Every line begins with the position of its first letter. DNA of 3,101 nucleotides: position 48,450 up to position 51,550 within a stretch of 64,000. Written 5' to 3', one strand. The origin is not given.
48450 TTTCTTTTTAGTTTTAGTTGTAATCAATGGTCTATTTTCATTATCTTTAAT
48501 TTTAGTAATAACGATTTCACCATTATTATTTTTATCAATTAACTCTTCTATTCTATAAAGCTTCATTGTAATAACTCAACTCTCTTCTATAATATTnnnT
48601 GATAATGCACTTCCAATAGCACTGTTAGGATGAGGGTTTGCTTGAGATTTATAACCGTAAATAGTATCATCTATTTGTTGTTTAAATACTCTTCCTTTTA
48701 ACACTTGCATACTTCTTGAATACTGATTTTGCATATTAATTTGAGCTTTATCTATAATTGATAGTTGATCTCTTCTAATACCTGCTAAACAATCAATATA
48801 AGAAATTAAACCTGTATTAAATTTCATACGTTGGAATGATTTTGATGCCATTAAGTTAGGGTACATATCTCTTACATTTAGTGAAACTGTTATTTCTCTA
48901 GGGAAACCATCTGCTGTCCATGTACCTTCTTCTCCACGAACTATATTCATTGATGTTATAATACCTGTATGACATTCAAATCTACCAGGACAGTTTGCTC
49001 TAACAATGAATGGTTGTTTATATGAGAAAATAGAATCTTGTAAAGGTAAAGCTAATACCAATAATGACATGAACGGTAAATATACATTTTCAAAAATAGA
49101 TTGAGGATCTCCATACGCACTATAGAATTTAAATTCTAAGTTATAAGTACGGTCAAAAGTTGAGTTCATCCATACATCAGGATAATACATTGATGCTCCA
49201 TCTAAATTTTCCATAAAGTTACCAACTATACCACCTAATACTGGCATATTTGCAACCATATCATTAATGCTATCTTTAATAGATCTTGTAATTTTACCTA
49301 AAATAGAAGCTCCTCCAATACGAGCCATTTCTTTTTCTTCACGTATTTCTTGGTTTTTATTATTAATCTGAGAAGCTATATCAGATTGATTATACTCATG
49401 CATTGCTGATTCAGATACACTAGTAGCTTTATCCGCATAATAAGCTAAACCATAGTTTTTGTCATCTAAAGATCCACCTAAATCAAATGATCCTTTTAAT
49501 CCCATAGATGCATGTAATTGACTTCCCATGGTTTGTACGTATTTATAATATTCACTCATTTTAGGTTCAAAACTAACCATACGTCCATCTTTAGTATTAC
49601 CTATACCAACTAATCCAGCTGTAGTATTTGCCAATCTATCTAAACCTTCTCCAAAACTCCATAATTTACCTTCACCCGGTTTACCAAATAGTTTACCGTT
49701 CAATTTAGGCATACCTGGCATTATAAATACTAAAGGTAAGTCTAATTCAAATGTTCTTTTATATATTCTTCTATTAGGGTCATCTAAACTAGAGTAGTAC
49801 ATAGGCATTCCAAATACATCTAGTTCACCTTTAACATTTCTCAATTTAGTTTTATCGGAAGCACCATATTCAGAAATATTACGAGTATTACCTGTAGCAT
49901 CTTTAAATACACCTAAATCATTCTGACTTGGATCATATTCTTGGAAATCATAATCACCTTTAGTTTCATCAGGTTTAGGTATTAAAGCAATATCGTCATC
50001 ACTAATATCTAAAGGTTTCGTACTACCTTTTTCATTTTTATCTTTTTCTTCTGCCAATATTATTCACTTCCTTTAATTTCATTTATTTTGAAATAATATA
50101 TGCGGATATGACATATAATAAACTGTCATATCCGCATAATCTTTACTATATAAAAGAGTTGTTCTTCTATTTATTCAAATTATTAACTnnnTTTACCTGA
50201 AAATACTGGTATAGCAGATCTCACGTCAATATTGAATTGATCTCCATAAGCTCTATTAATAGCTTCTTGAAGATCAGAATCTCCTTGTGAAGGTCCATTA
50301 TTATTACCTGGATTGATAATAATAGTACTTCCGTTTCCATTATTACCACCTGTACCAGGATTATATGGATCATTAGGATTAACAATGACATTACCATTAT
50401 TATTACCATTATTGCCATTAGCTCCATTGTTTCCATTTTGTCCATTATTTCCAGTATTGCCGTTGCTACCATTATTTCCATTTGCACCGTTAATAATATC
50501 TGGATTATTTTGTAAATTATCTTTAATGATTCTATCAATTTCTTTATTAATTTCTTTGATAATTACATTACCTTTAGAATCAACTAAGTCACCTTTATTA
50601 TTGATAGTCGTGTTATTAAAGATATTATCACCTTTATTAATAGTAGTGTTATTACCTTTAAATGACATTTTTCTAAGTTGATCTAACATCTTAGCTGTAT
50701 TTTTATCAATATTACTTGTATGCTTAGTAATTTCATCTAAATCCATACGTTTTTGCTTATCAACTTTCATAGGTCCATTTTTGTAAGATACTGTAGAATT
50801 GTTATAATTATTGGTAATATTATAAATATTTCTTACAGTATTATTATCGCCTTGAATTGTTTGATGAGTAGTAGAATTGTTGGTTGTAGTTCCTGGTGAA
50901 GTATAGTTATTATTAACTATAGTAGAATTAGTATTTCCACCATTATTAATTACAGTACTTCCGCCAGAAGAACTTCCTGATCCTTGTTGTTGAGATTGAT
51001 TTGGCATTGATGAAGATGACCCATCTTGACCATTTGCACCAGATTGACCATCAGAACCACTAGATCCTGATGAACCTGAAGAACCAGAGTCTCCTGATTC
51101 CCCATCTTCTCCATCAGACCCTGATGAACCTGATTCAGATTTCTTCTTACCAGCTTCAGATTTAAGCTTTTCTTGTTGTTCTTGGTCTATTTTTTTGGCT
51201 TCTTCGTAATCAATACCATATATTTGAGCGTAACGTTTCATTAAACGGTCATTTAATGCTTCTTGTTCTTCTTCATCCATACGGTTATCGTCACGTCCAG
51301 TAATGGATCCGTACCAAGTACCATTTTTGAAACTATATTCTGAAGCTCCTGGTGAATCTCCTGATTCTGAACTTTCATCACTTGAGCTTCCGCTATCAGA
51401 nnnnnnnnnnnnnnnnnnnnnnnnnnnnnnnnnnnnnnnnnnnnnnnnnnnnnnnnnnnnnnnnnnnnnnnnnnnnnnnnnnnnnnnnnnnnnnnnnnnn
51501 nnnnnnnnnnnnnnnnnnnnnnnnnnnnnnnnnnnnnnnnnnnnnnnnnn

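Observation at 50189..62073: Two adjacent paralogous ~2000-aa tape-measure-like genes with different enzymatic payloads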

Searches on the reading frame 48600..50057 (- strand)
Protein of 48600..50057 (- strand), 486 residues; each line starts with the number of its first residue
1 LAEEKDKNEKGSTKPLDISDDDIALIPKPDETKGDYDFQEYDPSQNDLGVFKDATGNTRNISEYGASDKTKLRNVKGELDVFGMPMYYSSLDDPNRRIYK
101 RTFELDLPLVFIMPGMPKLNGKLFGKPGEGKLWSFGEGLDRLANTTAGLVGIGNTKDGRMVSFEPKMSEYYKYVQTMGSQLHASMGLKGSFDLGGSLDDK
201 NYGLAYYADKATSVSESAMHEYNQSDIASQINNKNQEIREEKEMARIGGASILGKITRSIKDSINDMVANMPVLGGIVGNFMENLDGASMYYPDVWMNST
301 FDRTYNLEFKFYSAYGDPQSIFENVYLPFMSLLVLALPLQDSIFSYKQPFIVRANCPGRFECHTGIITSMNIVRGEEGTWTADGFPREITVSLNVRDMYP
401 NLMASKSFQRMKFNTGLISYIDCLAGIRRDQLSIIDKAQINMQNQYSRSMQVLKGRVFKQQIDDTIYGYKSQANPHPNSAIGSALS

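Call 21: search_dna_similar(query=window:48600-50057:-, collection=phages, mode=protein, max_rows=40, max_evalue=0.001)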
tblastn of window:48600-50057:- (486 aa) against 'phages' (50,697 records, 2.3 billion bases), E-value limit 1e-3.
Records with a match: 283; places in all: 286; records where one place covers at least 80% of the query: 10.
Best place of each record, by identity: >=99% 1; 95-99% 4; 90-95% 1; 80-90% 3; <60% 274.
By first word of the organism name: Pseudomonas 79; Erwinia 40; Vibrio 23; Salmonella 23; Aeromonas 19; Serratia 19; Klebsiella 16; Ralstonia 12; Staphylococcus 9; Bacillus 9; and 17 more.
By host as written in the record: Pseudomonas aeruginosa 32; - 28; Erwinia amylovora 19; Erwinia amylovora ATCC 29780 16; Klebsiella pneumoniae 14; Aeromonas hydrophila 9; Pseudomonas aeruginosa PAO1 8; Staphylococcus aureus 7; and 82 more.
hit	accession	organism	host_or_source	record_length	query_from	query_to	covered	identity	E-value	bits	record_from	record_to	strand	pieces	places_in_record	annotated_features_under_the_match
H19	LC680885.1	Staphylococcus phage S6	Staphylococcus aureus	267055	1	486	100%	99.8%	0e+0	1003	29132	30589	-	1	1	hypothetical protein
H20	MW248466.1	Staphylococcus phage MarsHill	Staphylococcus aureus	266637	1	486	100%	96.5%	0e+0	972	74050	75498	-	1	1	hypothetical protein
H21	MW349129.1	Staphylococcus phage Madawaska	Staphylococcus aureus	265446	1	486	100%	96.5%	0e+0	972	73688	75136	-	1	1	hypothetical protein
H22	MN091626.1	Staphylococcus phage PALS_2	Staphylococcus aureus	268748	4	486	99%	97.1%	0e+0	966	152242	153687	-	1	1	hypothetical protein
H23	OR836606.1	Staphylococcus phage LY01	Staphylococcus aureus YZ4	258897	4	486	99%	96.1%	0e+0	958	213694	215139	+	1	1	hypothetical protein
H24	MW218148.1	Staphylococcus phage vB_StaM_SA1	Staphylococcus lentus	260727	2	479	98%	92.0%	0e+0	926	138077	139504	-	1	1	hypothetical protein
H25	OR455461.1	Staphylococcus phage AH12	Staphylococcus aureus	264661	15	479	96%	87.7%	0e+0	850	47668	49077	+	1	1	putative virion protein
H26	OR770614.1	Staphylococcus phage vB_StaM_PB50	Staphylococcus aureus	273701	15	477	95%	87.4%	0e+0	845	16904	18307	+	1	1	virion protein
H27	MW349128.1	Staphylococcus phage Machias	Staphylococcus aureus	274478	15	294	58%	84.2%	2e-157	500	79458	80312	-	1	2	virion protein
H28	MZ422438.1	Listeria phage LPJP1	Listeria grayi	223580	19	468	93%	50.4%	7e-130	421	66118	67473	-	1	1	hypothetical protein (x2)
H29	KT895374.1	Bacillus phage vB_BpuM-BpSp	Bacillus pumilus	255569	31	450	86%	35.5%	3e-77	269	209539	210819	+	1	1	hypothetical protein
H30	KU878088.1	Bacillus phage AR9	Bacillus subtilis subsp. subtilis 168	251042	81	441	70%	37.6%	9e-42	235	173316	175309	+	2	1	virion protein | hypothetical protein (x2)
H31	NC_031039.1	Bacillus phage AR9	Bacillus subtilis subsp. subtilis 168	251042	81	441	70%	37.6%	9e-42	235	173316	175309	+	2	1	virion structural protein | hypothetical protein (x2)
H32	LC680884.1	Bacillus phage PBS1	Bacillus subtilis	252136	81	441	70%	37.6%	9e-42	235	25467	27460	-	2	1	hypothetical protein (x2)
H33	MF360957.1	Bacillus phage PBS1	Bacillus subtilis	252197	81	441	70%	37.6%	9e-42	235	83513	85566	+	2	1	96: hypothetical protein | 98: hypothetical protein | 97: hypothetical protein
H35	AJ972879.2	Yersinia phage phiR1-37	Yersinia enterocolitica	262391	81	448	76%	28.4%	2e-39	158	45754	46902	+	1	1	g085: phage structural protein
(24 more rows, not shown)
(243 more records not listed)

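Call 22: search_protein_families(library=phrogs, proteins=[window:48600-50057:-], max_evalue=0.001)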
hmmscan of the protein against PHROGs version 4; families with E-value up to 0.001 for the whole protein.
window:48600-50057:- (486 aa): 2 families
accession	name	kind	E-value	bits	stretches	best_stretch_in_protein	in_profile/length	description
phrog_20401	-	head and packaging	3.2e-89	300.8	1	74-452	62-454/473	virion structural protein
phrog_3181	-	unknown function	4.1e-28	99.3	1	208-462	417-654/703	-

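Call 23: get_annotated_region(hit=H30, flank=16000)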
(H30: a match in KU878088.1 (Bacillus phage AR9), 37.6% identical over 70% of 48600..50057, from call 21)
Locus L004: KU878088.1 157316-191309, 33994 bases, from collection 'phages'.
description: Bacillus phage AR9, complete genome.
organism: Bacillus phage AR9 (NCBI taxid 1815509)
taxonomy: Viruses; Duplodnaviria; Heunggongvirae; Uroviricota; Caudoviricetes; Takahashivirus; Takahashivirus PBS1
host: Bacillus subtilis subsp. subtilis 168; source: -; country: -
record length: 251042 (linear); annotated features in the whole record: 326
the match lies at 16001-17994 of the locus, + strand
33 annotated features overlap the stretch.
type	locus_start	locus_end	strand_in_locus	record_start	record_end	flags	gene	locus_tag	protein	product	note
CDS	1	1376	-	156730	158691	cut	-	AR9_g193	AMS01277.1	virion protein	-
CDS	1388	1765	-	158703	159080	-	-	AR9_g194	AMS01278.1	hypothetical protein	-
CDS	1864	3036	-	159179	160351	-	-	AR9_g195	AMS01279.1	N-acetylmuramoyl-L-alanine amidase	cd06523 - bacteriophage endolysin that displays potent lytic activity toward Bacillus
CDS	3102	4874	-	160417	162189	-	-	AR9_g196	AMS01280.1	hypothetical protein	pfam13229 - right handed beta helix region; pfam05048 - periplasmic copper binding protein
CDS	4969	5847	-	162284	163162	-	-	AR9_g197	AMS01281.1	virion protein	-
CDS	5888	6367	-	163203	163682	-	-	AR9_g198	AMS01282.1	virion protein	-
CDS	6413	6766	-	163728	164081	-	-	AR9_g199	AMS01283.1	hypothetical protein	-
regulatory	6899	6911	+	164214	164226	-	-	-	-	promoter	early promoter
CDS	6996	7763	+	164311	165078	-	-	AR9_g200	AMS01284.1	hypothetical protein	-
CDS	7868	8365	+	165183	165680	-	-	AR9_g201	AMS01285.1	hypothetical protein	-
CDS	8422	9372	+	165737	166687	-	-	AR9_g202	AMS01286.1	hypothetical protein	-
CDS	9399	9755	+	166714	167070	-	-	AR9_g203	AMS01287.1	virion protein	-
CDS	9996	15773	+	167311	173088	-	-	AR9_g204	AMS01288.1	tail tape measure protein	-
CDS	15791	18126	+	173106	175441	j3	-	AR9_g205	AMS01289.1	virion protein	-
CDS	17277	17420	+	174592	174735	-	-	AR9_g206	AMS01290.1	hypothetical protein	-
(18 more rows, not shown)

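Call 24: get_annotated_region(hit=H28, flank=16000)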
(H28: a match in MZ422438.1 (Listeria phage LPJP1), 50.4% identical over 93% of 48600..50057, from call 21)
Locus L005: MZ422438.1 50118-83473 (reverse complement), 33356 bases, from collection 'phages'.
description: Listeria phage LPJP1, complete genome.
organism: Listeria phage LPJP1 (NCBI taxid 2852115)
taxonomy: Viruses; Duplodnaviria; Heunggongvirae; Uroviricota; Caudoviricetes
host: Listeria grayi; source: silage from a Wisconsin farm; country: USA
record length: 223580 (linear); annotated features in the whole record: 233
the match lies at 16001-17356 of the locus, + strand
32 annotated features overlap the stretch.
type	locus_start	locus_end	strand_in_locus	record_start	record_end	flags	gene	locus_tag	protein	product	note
CDS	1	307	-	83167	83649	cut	-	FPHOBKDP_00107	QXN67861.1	hypothetical protein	-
CDS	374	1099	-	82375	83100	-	-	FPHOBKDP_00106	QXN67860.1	hypothetical protein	-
CDS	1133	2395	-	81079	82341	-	-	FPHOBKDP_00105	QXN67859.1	hypothetical protein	-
CDS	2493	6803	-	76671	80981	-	-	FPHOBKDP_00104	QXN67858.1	hypothetical protein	-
CDS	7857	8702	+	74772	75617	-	-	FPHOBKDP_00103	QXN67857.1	hypothetical protein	-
CDS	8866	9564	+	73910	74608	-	-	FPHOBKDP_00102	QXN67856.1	hypothetical protein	-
CDS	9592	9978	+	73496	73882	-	-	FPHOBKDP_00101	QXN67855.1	hypothetical protein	-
CDS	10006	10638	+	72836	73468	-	-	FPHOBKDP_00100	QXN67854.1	hypothetical protein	-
CDS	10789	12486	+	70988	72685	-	-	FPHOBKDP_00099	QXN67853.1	hypothetical protein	-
CDS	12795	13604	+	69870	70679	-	-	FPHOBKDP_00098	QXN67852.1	hypothetical protein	-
CDS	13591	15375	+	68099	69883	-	-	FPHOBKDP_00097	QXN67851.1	hypothetical protein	-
CDS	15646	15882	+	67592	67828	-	-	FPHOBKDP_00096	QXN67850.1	hypothetical protein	-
CDS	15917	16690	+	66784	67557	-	-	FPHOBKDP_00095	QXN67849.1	hypothetical protein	-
CDS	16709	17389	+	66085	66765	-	-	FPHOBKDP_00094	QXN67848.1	hypothetical protein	-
CDS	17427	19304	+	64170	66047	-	-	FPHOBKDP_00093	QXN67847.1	hypothetical protein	-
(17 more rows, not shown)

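Call 25: search_protein_families(library=pfam, proteins=[L004:9996-15770:+, window:48600-50057:-], max_evalue=0.01)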
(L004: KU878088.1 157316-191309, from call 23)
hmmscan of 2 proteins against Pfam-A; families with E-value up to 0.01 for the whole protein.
L004:9996-15770:+ (1925 aa): 1 family
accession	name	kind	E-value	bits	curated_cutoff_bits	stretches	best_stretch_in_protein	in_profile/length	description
PF21277.2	T6SS_VgrG3-like_C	-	1.8e-35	123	27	1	1468-1658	2-183/183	Type VI secretion system spike protein VgrG3-like, C-terminal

window:48600-50057:- (486 aa): 0 families

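Call 29: get_annotated_region(hit=H29, flank=14000)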
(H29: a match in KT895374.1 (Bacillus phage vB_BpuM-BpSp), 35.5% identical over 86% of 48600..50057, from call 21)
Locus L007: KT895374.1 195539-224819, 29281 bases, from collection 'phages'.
description: Bacillus phage vB_BpuM-BpSp, complete genome.
organism: Bacillus phage vB_BpuM-BpSp (NCBI taxid 1739968)
taxonomy: Viruses; Duplodnaviria; Heunggongvirae; Uroviricota; Caudoviricetes; Takahashivirus
host: Bacillus pumilus; source: -; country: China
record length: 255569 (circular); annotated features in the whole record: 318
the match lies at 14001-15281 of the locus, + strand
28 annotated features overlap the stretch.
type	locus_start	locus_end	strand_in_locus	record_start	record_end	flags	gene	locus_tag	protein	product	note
CDS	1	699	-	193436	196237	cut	-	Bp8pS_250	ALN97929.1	RNA-polymerase beta-subunit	gp250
CDS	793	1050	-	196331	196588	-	-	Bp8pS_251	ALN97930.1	hypothetical protein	gp251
CDS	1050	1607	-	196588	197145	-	-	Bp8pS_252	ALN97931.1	hypothetical protein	gp252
CDS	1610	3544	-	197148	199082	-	-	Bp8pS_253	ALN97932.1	hypothetical protein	gp253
CDS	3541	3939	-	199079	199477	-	-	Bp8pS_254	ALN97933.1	hypothetical protein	gp254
CDS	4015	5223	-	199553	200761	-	-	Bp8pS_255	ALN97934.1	glycoside hydrolase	gp255; phage structural protein; interacts with baseplate protein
CDS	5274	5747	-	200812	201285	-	-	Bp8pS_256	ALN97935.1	hypothetical protein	gp256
CDS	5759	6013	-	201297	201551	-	-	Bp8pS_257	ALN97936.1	hypothetical protein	gp257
CDS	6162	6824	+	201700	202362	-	-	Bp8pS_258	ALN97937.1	hypothetical protein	gp258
CDS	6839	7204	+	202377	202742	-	-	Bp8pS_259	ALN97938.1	uracil-DNA glycosylase inhibitor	gp259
CDS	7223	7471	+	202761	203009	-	-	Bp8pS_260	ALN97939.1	hypothetical protein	gp260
CDS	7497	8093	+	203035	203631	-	-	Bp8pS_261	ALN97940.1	hypothetical protein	gp261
CDS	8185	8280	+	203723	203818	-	-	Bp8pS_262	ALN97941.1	hypothetical protein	gp262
CDS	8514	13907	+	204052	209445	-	-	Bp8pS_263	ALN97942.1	hypothetical protein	gp263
CDS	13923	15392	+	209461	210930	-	-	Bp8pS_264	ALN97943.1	hypothetical protein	gp264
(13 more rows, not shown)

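Call 39: search_protein_families(library=pfam, proteins=[L007:8514-13904:+], max_evalue=0.1)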
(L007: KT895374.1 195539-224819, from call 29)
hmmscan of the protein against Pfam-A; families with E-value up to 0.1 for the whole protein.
L007:8514-13904:+ (1797 aa): 1 family
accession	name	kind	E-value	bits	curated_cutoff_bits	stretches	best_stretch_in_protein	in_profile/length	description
PF21277.2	T6SS_VgrG3-like_C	-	3.4e-36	125.4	27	1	1358-1548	2-183/183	Type VI secretion system spike protein VgrG3-like, C-terminal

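Call 67: get_annotated_region(hit=H35, flank=12000)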
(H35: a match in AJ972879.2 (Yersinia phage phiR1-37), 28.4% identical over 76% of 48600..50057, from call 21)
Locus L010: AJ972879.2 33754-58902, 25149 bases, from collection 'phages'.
description: Yersinia phage phiR1-37 complete genome.
organism: Yersinia phage phiR1-37 (NCBI taxid 331278)
taxonomy: Viruses; Duplodnaviria; Heunggongvirae; Uroviricota; Caudoviricetes
host: Yersinia enterocolitica; source: -; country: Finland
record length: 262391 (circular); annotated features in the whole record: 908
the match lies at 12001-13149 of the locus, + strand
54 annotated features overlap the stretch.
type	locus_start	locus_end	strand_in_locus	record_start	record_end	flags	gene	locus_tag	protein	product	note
CDS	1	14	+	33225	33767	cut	g078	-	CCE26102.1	-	-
regulatory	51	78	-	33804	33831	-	-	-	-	terminator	Rho independent terminator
CDS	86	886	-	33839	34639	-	g079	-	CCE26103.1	-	phage structural protein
regulatory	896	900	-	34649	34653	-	-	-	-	ribosome_binding_site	-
CDS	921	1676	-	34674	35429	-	g080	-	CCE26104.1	-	-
CDS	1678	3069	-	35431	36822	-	g081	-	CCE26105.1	-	phage structural protein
regulatory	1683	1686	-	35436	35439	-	g081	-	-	ribosome_binding_site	-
regulatory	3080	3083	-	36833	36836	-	-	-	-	ribosome_binding_site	-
regulatory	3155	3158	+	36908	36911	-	-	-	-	ribosome_binding_site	-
CDS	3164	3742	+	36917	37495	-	g082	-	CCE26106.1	-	phage structural protein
regulatory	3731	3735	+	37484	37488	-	g082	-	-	ribosome_binding_site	-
CDS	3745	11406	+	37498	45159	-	g083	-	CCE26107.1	putative tape measure tail fibre protein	-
regulatory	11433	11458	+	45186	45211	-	-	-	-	terminator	Rho independent terminator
regulatory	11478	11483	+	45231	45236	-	-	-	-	ribosome_binding_site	-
CDS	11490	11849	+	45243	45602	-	g084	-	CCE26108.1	phage K1E myramoyl peptidase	-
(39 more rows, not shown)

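Call 82: search_protein_families(library=pfam, proteins=[L005:10789-12483:+, L005:12795-13601:+, L005:13591-15372:+, L005:15646-15879:+], max_evalue=0.01)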
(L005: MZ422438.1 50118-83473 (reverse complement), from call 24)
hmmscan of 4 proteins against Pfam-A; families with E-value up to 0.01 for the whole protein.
L005:10789-12483:+ (565 aa): 0 families

L005:12795-13601:+ (269 aa): 0 families

L005:13591-15372:+ (594 aa): 4 families
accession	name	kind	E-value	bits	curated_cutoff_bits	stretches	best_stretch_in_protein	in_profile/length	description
PF21277.2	T6SS_VgrG3-like_C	-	1.1e-37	130.2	27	1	146-333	2-182/183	Type VI secretion system spike protein VgrG3-like, C-terminal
PF00877.26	NLPC_P60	-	2.3e-24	85.8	23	1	393-489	1-92/105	NlpC/P60 family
PF01374.23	Glyco_hydro_46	-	0.0013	18.8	27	1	213-286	79-146/210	Glycosyl hydrolase family 46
PF05708.18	Peptidase_C92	-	0.0041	17.6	27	0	385-429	85-127/166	Permuted papain-like amidase enzyme, YaeF/YiiX, C92 family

L005:15646-15879:+ (78 aa): 1 family
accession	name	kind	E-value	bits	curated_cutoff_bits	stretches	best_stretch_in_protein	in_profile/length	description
PF11369.13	DUF3160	-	0.00019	20.5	25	1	2-61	481-542/632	Protein of unknown function (DUF3160)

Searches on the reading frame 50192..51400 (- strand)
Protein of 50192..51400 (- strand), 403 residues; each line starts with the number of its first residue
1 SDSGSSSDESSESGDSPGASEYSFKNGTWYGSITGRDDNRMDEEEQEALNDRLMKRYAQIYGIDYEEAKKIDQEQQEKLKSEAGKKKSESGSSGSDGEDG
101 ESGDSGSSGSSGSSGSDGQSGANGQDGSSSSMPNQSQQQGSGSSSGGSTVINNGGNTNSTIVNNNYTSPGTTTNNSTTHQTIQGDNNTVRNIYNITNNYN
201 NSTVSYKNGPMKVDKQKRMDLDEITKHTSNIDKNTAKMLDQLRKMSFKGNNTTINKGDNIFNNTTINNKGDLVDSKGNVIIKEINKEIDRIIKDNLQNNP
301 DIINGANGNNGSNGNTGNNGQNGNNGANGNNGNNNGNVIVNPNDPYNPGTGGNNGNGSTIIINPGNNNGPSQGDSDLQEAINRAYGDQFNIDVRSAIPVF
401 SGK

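Call 53: search_protein_families(library=pfam, proteins=[window:50192-51400:-], max_evalue=10)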
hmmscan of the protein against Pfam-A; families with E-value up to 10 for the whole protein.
window:50192-51400:- (403 aa): 1 family
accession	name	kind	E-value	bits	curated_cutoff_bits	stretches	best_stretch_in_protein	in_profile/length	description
PF01391.23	Collagen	-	3.9e-07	30.2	27.2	2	90-128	15-53/60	Collagen triple helix repeat (20 copies)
